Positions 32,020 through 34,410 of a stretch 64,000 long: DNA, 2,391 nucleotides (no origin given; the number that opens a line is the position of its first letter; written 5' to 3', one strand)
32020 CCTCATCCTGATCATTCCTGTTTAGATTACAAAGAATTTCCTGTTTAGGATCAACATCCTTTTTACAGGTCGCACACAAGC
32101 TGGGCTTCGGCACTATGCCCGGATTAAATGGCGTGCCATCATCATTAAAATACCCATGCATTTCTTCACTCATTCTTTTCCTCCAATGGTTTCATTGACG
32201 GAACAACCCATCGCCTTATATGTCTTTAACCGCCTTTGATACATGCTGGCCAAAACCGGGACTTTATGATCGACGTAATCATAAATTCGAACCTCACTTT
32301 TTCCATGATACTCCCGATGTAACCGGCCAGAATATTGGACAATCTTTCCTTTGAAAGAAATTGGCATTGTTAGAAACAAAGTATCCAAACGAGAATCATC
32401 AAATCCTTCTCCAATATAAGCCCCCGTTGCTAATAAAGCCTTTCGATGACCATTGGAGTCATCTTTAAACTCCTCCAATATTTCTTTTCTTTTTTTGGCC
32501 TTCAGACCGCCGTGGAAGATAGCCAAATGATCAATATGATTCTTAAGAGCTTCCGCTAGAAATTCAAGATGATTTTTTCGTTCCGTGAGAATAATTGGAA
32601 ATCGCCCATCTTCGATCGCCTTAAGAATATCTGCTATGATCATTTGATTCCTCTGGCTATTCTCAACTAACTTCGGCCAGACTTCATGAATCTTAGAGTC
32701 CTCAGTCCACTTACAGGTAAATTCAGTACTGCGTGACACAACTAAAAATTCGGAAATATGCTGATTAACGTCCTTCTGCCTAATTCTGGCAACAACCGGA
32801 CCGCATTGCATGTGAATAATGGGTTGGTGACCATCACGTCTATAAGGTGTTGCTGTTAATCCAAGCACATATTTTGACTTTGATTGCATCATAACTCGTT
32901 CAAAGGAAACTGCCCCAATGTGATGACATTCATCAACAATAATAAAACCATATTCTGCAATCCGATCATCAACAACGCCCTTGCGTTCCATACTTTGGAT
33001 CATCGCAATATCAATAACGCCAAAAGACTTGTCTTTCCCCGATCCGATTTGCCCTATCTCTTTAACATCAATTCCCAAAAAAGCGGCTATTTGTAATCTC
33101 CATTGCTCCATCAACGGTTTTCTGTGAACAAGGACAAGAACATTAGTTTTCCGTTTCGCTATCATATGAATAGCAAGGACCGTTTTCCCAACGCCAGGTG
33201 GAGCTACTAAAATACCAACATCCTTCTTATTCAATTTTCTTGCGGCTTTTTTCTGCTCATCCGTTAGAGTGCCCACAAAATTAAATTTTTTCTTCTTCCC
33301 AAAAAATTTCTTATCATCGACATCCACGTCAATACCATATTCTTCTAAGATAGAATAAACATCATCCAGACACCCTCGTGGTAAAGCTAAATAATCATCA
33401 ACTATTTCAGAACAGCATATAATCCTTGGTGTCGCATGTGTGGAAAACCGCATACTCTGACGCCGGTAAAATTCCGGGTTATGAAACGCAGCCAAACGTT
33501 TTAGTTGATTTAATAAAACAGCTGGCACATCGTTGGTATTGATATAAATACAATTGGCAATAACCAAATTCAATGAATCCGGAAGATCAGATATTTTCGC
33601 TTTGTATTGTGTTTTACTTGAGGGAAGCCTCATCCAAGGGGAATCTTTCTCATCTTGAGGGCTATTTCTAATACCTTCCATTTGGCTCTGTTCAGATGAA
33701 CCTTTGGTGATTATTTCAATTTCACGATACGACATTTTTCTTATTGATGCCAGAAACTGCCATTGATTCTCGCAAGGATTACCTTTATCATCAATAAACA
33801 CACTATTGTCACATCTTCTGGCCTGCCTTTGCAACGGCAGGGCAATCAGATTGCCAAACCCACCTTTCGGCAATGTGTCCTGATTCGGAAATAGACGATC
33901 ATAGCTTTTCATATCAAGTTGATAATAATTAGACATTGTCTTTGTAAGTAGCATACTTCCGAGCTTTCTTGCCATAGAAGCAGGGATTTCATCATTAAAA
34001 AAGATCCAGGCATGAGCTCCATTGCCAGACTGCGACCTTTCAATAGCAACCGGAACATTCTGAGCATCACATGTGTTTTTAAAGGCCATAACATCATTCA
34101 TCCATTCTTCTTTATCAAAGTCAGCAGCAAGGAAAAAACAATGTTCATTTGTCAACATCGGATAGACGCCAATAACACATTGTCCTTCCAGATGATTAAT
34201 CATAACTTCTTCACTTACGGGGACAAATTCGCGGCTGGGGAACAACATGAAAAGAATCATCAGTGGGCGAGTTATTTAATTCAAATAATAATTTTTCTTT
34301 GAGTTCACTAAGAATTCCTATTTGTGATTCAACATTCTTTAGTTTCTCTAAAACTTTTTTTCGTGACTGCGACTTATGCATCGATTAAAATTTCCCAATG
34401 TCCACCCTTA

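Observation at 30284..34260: Six-gene minus-strand operon: AEP primase-polymerase::SF2 helicase, three small proteins, a DGQHR/ParB-like protein and a SEC-C Cys-rich protein, flanked by IS91 and IS3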

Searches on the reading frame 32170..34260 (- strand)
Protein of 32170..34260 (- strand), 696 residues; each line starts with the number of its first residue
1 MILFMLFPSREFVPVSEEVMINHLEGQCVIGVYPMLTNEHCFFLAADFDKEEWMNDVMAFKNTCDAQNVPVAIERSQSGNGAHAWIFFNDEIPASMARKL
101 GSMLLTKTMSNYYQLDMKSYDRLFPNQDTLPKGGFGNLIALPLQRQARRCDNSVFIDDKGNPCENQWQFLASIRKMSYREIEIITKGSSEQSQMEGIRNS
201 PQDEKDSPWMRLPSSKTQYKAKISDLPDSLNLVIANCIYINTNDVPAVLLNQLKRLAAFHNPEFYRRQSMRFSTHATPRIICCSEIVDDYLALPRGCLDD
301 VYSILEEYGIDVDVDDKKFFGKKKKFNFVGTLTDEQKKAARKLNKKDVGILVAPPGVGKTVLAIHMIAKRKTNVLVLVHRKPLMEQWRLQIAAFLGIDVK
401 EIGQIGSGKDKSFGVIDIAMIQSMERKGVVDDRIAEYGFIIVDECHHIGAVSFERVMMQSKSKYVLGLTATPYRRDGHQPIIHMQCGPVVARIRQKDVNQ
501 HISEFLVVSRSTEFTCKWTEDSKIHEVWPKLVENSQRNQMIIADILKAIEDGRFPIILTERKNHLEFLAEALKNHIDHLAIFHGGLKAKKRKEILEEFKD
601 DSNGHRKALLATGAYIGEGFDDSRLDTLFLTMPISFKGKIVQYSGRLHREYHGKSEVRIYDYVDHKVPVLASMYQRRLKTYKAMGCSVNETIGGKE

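Call 3: search_protein_families(library=pfam, proteins=[window:32170-34260:-], max_evalue=0.1)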
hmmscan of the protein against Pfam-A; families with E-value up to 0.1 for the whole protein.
window:32170-34260:- (696 aa): 15 families
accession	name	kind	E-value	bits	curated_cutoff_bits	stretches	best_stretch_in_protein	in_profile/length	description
PF22548.2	AEP-TOTE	-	4.1e-72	242.9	27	1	7-182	53-228/230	TOTE conflict system, Archaeo-Eukaryotic Primase domain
PF04851.21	ResIII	-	3.4e-26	92.6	22.5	1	332-474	4-164/164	Type III restriction enzyme, res subunit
PF00270.35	DEAD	-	1.1e-09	38.7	26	1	334-473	2-161/167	DEAD/DEAH box helicase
PF00271.37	Helicase_C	-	1.6e-08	35.2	23.5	1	545-649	9-108/110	Helicase conserved C-terminal domain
PF13401.12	AAA_22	-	4.2e-05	24.3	27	1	345-461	4-109/130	AAA domain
PF20720.3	nSTAND3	-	8.2e-05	22.8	27.2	1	333-372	4-43/155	Novel STAND NTPase 3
PF00176.29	SNF2-rel_dom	-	8.3e-05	22.2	24.9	1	345-477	16-168/290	SNF2-related domain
PF02562.22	PhoH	-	0.00032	20.7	27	1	331-373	4-50/205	PhoH-like protein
PF13481.12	AAA_25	-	0.0023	18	27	1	342-369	29-56/195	AAA domain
PF18766.7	SWI2_SNF2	-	0.0036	17.4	26.7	1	346-476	18-159/221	SWI2/SNF2 ATPase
PF13307.12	Helicase_C_2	-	0.004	17.6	25.3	1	556-621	13-79/170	Helicase C-terminal domain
PF07652.20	Flavi_DEAD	-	0.0047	17.4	21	1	344-472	2-136/148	Flavivirus DEAD domain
PF13604.12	AAA_30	-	0.0085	16.3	27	1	332-456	2-108/191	AAA domain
PF13245.12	AAA_19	-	0.02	15.5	25.1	1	336-449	1-103/134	AAA domain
PF05496.18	RuvB_N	-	0.061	13.5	27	0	339-387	26-72/159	Holliday junction DNA helicase RuvB P-loop domain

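Call 4: search_protein_families(library=ncbifam, proteins=[window:32170-34260:-], max_evalue=0.1)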
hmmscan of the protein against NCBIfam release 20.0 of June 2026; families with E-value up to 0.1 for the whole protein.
window:32170-34260:- (696 aa): 27 families (the best 25 are shown)
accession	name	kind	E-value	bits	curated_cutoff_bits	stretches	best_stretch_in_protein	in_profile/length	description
NF040561.1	PrimPol_Msp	equivalog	2.1e-20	72.8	200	1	16-239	160-375/515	CRISPR-associated primase-polymerase type A1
NF045503.1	repair_heli_XPB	equivalog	7.8e-20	70.9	610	1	332-601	184-462/548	DNA repair helicase XPB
NF053632.1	heli_RadD_YejH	equivalog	5.4e-17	61.3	720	2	345-476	21-155/573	DNA repair helicase RadD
TIGR00603.1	rad25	subfamily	6.6e-15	54.4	328.7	1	296-492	225-433/734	DNA repair helicase rad25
TIGR04095.1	dnd_restrict_1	equivalog_domain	1.3e-13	50.8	600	2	333-474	10-170/451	DNA phosphorothioation system restriction enzyme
NF010337.0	PRK13766.1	equivalog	9.8e-13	47.1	610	2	339-473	24-174/781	Hef nuclease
NF038317.1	DISARM_DrmD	equivalog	1.3e-07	30.4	610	1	515-668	478-626/1021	DISARM system SNF2-like helicase DrmD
NF046051.1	restrict_EcoAI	equivalog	2.9e-06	26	550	1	348-477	179-318/768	EcoAI/FtnUII family type I restriction enzme subunit R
TIGR01389.1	recQ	equivalog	0.00014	20.5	640.2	1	497-649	175-317/591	DNA helicase RecQ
NF004069.0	PRK05580.2-1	equivalog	0.00026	19.6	767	1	312-386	92-169/612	primosomal protein N'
TIGR04121.1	DEXH_lig_assoc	equivalog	0.00028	18.7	850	1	540-614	236-311/804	ligase-associated DNA damage response DEXH box helicase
NF053631.1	RNA_helic_CshA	equivalog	0.00049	19.1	646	1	509-602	197-287/434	degradosome RNA helicase CshA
TIGR01054.1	rgy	equivalog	0.00072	17.2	471.7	1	329-391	77-143/1172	reverse gyrase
NF042913.1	CyRepA1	equivalog_domain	0.00075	18.5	200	1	346-397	2-50/595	plasmid replication protein, CyRepA1 family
NF008165.0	PRK10917.1-3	equivalog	0.0021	16.6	711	0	436-474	386-424/692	ATP-dependent DNA helicase RecG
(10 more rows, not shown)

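Call 5: search_protein_families(library=padloc, proteins=[window:32170-34260:-], max_evalue=0.1)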
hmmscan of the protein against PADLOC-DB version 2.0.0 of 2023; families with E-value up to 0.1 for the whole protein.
window:32170-34260:- (696 aa): 31 families (the best 25 are shown)
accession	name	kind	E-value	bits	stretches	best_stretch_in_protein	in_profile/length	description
PDLC01465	PrimPol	-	8.4e-69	230.2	1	9-259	65-275/276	"CAS-I,CAS-II,CAS-III,CAS-IV,CAS-V,CAS-VI; associated"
PDLC01101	PrimPol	-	4e-21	73.2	1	14-181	163-334/490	adaptation polymerase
PDLC02707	PbeA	-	4.7e-20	69.7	2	331-475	252-416/672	PbeA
PDLC02704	PbeA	-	1.2e-14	51.8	2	331-475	254-421/682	PbeA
PDLC03659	mREase_IV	-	6.5e-14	48.8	1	335-665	228-568/945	Type IV methyl-directed restriction enzyme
PDLC03658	mREase_IV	-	7.7e-10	35.1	1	338-477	235-376/953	Type IV methyl-directed restriction enzyme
PDLC02621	DrmD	-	4.3e-08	29.8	1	516-668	494-641/1040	DrmD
PDLC02706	PbeA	-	6e-08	29.7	1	322-475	260-434/722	PbeA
PDLC00659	HmaA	-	4.8e-07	26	1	550-649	510-609/1176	SNF2 helicase / DEAD-box helicase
PDLC02572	DrmA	-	1.6e-06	24.3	1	554-666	521-637/1043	DrmA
PDLC03746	RT_UG10_large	-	4.5e-06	22.7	1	50-189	84-211/1688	DRT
PDLC02703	PbeA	-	1.4e-05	21.9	1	335-494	250-428/626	PbeA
PDLC02372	Nhi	-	2.2e-05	21.3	1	332-465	183-292/470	-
PDLC01439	typeIV_DinG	-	2.8e-05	21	1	334-386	18-74/575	CAS-IV-A; associated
PDLC02705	PbeA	-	3.4e-05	20.2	1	438-502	376-441/691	PbeA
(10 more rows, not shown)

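Call 7: search_protein_families(library=phrogs, proteins=[window:32170-34260:-], max_evalue=0.1)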
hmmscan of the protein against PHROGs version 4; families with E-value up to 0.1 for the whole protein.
window:32170-34260:- (696 aa): 17 families
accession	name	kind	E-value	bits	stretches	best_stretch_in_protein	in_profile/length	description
phrog_16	-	DNA, RNA and nucleotide metabolism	5.9e-57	194.6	1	266-667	230-603/986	DNA helicase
phrog_9690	-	DNA, RNA and nucleotide metabolism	1e-18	68.4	1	434-665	38-271/306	DNA helicase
phrog_62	-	DNA, RNA and nucleotide metabolism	1.4e-15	56.9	1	324-477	689-854/1881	DNA helicase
phrog_21866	-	DNA, RNA and nucleotide metabolism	6.7e-13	49.8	1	14-144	43-172/538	primase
phrog_16259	-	DNA, RNA and nucleotide metabolism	1.1e-10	42.2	1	292-476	61-265/330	DNA helicase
phrog_6819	-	DNA, RNA and nucleotide metabolism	6.5e-08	32.4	2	543-614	226-295/645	Holliday junction branch migration helicase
phrog_5362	-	DNA, RNA and nucleotide metabolism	1.4e-05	25.6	1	79-159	152-256/280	DNA primase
phrog_23807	-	unknown function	2.6e-05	23.2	1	552-665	529-647/1053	-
phrog_170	-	other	0.00012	22.6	1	317-370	61-114/323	PhoH-like phosphate starvation-inducible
phrog_16694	-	unknown function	0.00027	20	1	349-447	297-411/1010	-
phrog_19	-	DNA, RNA and nucleotide metabolism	0.00036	20.5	1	338-376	344-386/621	DnaB-like replicative helicase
phrog_4412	-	DNA, RNA and nucleotide metabolism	0.0005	19.5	1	331-368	330-367/743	exonuclease V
phrog_325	-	DNA, RNA and nucleotide metabolism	0.003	16.9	1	324-369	463-513/986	Dda-like helicase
phrog_296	-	integration and excision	0.0031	17.2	1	347-450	319-402/626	DNA transposition protein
phrog_2488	-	DNA, RNA and nucleotide metabolism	0.011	15.5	0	436-516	175-248/579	DNA helicase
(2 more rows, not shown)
